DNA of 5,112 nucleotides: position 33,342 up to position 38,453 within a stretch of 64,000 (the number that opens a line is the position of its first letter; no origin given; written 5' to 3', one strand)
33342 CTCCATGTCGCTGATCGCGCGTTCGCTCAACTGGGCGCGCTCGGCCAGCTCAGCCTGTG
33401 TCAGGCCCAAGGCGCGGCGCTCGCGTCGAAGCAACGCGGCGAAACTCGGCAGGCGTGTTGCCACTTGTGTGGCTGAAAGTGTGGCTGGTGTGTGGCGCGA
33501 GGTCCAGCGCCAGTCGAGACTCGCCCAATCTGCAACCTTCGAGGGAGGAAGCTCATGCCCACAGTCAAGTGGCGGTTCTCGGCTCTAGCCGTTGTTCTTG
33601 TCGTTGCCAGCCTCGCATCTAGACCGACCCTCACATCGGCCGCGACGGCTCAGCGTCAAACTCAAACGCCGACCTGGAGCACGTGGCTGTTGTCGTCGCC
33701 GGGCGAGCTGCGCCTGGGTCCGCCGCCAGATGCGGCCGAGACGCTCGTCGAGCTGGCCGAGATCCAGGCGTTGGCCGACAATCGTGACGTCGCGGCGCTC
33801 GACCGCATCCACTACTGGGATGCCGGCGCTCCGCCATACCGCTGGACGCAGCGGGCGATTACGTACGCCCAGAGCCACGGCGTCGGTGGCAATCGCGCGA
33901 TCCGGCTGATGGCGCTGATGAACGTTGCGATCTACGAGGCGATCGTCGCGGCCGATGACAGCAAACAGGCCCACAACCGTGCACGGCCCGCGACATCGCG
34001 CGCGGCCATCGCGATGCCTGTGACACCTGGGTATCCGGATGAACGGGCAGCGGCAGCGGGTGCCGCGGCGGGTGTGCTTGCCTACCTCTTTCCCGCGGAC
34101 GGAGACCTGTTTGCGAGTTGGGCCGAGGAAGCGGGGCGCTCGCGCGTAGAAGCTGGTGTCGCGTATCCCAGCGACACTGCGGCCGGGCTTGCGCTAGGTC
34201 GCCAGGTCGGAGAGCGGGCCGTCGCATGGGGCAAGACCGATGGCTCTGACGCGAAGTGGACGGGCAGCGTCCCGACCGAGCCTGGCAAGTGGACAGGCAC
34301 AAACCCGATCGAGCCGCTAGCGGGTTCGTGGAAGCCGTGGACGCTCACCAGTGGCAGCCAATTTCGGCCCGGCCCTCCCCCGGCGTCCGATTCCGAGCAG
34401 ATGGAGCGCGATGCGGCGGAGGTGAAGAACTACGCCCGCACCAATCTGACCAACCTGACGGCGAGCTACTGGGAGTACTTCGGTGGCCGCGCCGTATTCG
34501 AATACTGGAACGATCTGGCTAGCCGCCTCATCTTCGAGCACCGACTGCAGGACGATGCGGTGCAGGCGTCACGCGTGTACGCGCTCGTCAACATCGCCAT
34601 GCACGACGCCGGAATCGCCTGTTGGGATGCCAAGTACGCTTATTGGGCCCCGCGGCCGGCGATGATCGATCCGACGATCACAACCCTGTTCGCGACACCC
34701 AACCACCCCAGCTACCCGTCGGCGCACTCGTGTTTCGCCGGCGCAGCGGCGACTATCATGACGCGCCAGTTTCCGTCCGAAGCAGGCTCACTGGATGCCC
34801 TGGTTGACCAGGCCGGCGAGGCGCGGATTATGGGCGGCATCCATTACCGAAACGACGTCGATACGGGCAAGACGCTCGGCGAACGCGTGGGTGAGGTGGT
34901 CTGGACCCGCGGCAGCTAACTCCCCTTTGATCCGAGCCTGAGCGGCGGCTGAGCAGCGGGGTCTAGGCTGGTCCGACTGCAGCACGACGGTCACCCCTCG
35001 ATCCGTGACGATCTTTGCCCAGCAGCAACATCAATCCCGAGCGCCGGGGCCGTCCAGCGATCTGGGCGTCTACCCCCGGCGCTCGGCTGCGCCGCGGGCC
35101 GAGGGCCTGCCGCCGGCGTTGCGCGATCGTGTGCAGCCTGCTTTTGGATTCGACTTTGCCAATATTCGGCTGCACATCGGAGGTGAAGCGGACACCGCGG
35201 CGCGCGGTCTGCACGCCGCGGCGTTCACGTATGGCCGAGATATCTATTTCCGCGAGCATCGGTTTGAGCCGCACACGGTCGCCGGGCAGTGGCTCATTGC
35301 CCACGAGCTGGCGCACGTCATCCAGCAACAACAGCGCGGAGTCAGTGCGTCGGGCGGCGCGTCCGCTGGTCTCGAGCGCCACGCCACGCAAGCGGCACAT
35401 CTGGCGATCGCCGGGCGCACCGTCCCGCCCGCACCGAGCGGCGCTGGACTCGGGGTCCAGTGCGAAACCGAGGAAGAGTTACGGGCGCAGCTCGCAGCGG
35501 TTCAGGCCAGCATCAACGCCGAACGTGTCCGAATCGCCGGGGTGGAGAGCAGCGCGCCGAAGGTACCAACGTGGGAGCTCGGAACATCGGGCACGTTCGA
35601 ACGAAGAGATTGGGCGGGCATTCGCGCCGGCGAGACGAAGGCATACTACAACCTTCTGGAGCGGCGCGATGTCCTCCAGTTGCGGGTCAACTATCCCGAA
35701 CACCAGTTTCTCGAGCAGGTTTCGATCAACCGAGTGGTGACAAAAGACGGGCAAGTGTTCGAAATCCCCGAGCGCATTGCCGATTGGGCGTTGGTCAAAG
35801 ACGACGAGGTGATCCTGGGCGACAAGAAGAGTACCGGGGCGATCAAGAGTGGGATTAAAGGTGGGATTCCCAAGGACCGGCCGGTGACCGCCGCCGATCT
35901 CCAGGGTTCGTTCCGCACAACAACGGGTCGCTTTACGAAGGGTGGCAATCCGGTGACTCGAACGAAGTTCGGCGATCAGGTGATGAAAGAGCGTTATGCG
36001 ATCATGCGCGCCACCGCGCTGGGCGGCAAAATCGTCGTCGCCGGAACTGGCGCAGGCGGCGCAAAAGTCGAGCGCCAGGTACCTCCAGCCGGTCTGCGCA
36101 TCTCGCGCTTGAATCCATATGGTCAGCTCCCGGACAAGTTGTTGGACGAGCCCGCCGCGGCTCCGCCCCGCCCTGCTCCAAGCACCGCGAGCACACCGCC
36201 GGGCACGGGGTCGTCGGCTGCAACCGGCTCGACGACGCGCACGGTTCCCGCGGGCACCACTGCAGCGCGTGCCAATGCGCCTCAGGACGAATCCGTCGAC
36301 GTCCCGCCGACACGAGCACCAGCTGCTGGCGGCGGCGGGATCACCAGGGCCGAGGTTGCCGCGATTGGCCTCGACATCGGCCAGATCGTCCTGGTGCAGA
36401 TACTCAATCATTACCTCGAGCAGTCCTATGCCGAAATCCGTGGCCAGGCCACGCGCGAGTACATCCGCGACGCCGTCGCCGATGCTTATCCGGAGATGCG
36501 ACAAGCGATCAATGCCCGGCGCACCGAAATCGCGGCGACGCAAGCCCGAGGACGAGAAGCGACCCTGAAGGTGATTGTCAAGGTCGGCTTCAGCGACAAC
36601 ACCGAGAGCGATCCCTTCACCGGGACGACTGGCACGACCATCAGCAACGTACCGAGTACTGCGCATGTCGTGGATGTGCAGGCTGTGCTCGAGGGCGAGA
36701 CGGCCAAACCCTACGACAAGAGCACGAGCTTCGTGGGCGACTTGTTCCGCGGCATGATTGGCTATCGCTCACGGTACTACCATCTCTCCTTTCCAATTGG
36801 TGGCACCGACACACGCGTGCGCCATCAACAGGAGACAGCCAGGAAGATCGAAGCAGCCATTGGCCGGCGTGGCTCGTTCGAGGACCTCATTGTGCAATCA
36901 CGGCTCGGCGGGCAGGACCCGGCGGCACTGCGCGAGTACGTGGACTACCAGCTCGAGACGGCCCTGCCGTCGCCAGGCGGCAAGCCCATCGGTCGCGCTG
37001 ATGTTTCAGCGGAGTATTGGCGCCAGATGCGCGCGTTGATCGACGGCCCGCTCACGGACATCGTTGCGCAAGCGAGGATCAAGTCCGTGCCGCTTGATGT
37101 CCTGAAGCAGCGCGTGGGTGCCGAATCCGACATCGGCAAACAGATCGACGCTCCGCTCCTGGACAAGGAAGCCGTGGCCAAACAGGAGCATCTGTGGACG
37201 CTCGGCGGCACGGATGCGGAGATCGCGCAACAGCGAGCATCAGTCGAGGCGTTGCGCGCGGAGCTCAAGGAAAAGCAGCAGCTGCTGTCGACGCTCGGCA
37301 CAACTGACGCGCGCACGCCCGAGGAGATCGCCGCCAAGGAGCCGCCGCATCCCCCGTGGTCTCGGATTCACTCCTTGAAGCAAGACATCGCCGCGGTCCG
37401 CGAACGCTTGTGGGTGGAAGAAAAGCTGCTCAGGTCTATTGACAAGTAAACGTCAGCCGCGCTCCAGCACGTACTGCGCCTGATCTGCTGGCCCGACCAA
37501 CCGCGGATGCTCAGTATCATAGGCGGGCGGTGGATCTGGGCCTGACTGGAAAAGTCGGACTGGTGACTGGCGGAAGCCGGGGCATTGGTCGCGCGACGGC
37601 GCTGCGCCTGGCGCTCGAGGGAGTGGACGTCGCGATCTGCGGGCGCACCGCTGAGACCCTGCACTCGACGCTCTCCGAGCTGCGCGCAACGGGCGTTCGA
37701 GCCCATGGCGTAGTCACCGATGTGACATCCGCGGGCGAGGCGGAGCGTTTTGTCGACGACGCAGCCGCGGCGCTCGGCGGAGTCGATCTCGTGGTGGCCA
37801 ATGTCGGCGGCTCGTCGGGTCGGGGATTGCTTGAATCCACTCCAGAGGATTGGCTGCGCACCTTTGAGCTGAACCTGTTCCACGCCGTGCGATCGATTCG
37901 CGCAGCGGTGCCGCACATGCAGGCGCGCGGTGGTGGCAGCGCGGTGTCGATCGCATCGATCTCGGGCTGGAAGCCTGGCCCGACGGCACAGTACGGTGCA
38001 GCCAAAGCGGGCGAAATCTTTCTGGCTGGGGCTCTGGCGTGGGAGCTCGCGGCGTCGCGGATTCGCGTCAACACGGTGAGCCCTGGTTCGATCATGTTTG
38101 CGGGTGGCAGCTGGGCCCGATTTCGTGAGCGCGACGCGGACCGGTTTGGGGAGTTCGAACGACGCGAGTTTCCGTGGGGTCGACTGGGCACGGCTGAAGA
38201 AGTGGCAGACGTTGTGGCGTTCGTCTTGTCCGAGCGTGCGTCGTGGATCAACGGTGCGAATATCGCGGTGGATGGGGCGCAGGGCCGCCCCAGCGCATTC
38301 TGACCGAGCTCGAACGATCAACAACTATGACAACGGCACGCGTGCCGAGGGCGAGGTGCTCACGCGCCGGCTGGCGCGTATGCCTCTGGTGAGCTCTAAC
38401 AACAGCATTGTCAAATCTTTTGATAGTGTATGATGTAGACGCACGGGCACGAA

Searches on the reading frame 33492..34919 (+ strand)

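Call 54: search_protein_families(library=pfam, proteins=[window:33492-34919:+], max_evalue=0.0001)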
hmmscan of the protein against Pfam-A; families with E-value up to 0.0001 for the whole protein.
window:33492-34919:+ (475 aa): 1 family
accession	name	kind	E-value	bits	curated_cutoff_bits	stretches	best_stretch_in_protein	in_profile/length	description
PF01569.27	PAP2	-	1.6e-14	54.2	27.2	1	373-471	12-122/130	PAP2 superfamily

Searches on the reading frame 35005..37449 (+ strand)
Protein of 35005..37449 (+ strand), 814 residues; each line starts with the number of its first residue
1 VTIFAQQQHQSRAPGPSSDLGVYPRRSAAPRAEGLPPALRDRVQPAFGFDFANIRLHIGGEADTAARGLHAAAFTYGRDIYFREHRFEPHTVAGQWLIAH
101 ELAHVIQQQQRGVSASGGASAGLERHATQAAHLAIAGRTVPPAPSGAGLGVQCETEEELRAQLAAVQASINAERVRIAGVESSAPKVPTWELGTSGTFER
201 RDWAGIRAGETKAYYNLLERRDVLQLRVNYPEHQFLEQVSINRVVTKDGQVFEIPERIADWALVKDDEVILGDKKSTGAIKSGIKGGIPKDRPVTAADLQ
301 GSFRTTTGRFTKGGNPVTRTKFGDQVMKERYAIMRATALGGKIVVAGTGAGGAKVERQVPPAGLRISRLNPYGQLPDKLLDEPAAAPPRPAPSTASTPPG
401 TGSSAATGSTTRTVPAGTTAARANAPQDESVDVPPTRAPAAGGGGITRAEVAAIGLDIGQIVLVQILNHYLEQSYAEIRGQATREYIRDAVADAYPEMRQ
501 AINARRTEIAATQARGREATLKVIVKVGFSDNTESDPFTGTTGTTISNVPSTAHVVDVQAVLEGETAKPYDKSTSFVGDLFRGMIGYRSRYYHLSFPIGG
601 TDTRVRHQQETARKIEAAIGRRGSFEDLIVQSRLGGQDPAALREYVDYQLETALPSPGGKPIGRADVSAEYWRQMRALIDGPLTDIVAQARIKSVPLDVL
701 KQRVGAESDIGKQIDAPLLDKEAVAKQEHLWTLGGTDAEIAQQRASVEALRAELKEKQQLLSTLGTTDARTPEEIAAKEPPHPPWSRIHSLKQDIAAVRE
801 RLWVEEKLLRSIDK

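Call 54: search_protein_families(library=pfam, proteins=[window:35005-37449:+], max_evalue=0.0001)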
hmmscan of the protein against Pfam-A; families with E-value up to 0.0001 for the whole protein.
window:35005-37449:+ (814 aa): 1 family
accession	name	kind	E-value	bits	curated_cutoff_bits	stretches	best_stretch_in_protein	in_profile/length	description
PF13699.11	eCIS_core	-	3.7e-26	91.5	22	1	35-111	2-78/79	eCIS core domain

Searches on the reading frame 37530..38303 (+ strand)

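Call 54: search_protein_families(library=pfam, proteins=[window:37530-38303:+], max_evalue=0.0001)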
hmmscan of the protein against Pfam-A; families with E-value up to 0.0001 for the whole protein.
window:37530-38303:+ (257 aa): 3 families
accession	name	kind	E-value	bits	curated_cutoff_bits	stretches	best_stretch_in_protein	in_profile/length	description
PF13561.12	adh_short_C2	-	7e-47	160.4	27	1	17-249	6-233/236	Enoyl-(Acyl carrier protein) reductase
PF00106.31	adh_short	-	9.1e-45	153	26.6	1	8-188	1-182/195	short chain dehydrogenase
PF08659.16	KR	-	3.6e-07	30.7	22.6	1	11-158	4-152/180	KR domain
